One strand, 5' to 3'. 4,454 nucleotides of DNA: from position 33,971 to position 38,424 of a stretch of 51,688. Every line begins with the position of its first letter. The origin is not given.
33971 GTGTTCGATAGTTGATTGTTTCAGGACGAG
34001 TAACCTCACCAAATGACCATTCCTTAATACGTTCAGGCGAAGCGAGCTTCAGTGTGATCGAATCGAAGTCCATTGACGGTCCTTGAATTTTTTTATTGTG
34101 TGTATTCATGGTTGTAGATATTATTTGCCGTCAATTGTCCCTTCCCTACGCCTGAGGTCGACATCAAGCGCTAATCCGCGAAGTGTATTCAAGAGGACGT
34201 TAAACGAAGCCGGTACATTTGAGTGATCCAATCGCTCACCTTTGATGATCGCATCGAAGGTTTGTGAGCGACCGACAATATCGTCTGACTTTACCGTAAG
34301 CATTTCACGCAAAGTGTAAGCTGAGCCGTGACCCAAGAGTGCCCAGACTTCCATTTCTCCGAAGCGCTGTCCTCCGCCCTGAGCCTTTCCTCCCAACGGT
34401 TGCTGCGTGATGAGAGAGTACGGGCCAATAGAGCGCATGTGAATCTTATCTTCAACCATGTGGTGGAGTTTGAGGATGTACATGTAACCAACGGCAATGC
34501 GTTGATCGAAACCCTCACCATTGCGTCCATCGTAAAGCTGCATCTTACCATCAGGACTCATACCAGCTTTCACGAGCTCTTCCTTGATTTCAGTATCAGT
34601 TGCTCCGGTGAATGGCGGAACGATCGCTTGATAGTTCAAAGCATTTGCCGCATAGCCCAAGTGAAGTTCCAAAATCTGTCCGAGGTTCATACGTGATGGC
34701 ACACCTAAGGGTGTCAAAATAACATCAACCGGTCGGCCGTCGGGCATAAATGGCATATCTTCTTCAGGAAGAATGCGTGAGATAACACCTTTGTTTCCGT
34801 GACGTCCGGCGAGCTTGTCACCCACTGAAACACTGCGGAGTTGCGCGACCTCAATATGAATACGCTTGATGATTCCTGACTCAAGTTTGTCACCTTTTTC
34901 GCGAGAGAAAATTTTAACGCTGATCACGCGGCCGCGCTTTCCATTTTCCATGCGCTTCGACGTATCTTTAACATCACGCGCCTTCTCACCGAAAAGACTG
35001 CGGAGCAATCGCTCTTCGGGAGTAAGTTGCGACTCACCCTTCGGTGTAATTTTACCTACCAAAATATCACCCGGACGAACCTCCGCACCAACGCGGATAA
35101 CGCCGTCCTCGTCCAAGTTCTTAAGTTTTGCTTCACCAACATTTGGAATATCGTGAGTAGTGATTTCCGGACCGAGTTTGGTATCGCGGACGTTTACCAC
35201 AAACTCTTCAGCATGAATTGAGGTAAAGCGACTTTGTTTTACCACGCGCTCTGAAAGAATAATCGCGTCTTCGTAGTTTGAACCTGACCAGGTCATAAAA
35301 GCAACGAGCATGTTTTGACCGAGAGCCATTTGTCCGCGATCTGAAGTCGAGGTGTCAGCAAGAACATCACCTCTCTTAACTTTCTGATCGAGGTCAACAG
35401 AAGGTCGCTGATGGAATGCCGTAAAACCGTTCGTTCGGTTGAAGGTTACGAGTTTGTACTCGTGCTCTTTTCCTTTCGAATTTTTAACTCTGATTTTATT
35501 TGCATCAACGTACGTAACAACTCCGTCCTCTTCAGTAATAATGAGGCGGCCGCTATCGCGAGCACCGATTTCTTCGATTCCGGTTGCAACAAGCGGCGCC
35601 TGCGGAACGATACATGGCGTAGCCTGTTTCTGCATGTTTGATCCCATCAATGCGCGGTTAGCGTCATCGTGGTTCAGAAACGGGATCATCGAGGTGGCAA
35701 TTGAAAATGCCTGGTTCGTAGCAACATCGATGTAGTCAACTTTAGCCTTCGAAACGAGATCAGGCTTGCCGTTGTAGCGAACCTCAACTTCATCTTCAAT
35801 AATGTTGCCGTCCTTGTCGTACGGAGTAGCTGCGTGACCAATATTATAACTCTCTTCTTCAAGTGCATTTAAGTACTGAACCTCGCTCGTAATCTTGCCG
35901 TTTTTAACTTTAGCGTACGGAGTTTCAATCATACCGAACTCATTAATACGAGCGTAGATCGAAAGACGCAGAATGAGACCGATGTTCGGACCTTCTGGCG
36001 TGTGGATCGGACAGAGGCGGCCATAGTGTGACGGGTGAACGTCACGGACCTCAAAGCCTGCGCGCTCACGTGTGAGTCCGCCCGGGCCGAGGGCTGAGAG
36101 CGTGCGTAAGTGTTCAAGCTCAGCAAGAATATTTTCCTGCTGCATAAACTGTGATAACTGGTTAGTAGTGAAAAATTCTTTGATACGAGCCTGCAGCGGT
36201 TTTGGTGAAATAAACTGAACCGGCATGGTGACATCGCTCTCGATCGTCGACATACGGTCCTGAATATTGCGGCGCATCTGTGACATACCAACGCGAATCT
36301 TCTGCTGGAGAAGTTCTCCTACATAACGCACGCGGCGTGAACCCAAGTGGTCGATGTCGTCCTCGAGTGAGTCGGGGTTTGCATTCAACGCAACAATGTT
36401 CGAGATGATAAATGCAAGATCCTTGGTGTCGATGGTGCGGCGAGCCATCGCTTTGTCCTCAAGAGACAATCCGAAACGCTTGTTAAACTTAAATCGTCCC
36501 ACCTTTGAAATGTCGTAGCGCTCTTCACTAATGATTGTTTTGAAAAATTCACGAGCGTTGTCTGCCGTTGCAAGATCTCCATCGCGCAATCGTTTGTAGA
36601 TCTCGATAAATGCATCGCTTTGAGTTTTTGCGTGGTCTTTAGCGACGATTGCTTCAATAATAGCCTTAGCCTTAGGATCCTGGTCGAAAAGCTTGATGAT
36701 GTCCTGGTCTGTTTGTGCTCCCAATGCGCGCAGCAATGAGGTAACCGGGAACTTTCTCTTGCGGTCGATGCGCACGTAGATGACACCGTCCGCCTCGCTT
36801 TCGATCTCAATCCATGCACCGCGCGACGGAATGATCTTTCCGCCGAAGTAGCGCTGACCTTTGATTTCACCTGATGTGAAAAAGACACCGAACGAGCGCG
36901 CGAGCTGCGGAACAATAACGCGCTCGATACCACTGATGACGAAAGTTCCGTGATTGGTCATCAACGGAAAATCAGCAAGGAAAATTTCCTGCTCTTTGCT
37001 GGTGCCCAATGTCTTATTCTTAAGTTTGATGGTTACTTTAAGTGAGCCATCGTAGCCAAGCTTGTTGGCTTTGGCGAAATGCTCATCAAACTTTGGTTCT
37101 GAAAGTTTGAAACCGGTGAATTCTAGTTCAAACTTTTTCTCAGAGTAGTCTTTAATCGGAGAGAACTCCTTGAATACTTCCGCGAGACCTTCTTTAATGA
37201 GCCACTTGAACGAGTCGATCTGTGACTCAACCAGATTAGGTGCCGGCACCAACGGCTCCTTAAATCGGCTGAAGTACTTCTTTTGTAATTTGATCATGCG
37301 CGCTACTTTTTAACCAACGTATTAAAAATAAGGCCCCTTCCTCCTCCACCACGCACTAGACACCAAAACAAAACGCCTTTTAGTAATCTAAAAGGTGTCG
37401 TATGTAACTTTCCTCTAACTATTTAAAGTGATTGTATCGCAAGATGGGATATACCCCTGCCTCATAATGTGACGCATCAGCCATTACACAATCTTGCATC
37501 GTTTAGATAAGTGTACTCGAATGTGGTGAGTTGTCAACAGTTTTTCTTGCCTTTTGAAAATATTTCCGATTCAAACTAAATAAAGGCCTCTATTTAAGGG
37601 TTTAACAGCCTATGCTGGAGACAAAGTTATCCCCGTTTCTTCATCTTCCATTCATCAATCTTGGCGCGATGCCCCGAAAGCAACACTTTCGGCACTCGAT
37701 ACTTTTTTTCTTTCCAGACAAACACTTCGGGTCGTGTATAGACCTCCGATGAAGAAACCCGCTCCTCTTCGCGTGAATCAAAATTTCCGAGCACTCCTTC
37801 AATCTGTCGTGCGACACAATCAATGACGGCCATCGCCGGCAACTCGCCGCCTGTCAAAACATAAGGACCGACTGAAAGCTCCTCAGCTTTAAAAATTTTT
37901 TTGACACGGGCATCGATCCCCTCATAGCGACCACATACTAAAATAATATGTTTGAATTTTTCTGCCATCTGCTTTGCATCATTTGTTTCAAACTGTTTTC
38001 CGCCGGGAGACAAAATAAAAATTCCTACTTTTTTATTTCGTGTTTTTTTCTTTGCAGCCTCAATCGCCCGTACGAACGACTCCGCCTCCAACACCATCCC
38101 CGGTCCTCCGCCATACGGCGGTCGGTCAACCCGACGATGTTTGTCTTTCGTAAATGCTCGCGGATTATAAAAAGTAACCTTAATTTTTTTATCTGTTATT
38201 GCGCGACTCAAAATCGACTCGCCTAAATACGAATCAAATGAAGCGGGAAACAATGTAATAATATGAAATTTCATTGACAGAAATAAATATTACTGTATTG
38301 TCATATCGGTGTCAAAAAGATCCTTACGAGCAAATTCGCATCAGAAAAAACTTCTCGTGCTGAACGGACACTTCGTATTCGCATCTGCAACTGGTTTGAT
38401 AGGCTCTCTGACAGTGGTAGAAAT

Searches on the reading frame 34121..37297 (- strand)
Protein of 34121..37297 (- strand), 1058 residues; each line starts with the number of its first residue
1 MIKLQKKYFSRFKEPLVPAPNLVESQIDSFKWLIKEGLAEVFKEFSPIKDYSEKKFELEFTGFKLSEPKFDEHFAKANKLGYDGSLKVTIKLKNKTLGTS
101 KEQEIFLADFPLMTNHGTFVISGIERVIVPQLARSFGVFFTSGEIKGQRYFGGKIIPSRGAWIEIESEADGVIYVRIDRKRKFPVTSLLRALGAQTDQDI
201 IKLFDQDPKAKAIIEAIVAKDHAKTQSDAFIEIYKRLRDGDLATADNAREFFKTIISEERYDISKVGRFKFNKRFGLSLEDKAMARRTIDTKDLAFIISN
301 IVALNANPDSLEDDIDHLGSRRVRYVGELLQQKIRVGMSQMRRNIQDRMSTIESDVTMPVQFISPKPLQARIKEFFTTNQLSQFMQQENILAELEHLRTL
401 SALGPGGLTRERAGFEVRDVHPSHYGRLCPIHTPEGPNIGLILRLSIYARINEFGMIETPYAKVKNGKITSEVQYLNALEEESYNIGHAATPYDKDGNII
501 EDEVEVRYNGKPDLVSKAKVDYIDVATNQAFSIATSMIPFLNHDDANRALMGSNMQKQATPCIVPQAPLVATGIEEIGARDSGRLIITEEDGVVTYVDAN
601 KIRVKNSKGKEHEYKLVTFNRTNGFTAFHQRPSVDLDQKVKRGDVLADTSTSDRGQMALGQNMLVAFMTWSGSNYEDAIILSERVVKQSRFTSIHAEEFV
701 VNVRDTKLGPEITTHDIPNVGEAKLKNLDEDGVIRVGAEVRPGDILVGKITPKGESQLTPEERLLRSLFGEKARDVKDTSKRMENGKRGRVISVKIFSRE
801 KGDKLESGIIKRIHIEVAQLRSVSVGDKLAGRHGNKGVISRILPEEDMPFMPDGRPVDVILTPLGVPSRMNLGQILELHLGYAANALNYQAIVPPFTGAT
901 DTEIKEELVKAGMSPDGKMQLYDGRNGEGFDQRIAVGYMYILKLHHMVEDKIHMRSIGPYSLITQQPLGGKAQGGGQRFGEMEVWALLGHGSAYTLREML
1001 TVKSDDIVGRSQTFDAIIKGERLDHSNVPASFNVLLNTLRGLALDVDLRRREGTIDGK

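Call 14: search_protein_families(library=pfam, proteins=[window:34121-37297:-], max_evalue=0.001)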
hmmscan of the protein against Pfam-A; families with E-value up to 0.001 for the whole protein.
window:34121-37297:- (1058 aa): 6 families
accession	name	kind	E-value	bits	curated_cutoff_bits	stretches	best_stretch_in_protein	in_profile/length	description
PF00562.33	RNA_pol_Rpb2_6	-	2.8e-125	418.7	23.4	1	588-973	2-373/373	RNA polymerase Rpb2, domain 6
PF04565.21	RNA_pol_Rpb2_3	-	8.1e-27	93.6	21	1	383-451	1-68/68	RNA polymerase Rpb2, domain 3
PF04561.19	RNA_pol_Rpb2_2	-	5.4e-25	88.6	21.7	1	153-324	22-190/190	RNA polymerase Rpb2, domain 2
PF04560.25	RNA_pol_Rpb2_7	-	3.6e-21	75.8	32.1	1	975-1048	1-84/87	RNA polymerase Rpb2, domain 7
PF10385.14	RNA_pol_Rpb2_45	-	5.9e-21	74.7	28.2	1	461-526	1-66/66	RNA polymerase beta subunit external 1 domain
PF04563.20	RNA_pol_Rpb2_1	-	3.6e-14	53.2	28.2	1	21-354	1-186/203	RNA polymerase beta subunit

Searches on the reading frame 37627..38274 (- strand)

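Call 107: search_protein_families(library=pfam, proteins=[window:37627-38274:-], max_evalue=0.001)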
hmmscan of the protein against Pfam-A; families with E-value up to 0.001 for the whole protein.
window:37627-38274:- (215 aa): 1 family
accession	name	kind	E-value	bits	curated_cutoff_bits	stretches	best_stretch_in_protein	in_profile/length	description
PF01746.26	tRNA_m1G_MT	-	8.1e-40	137.1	27.3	1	23-213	2-185/195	tRNA (Guanine-1)-methyltransferase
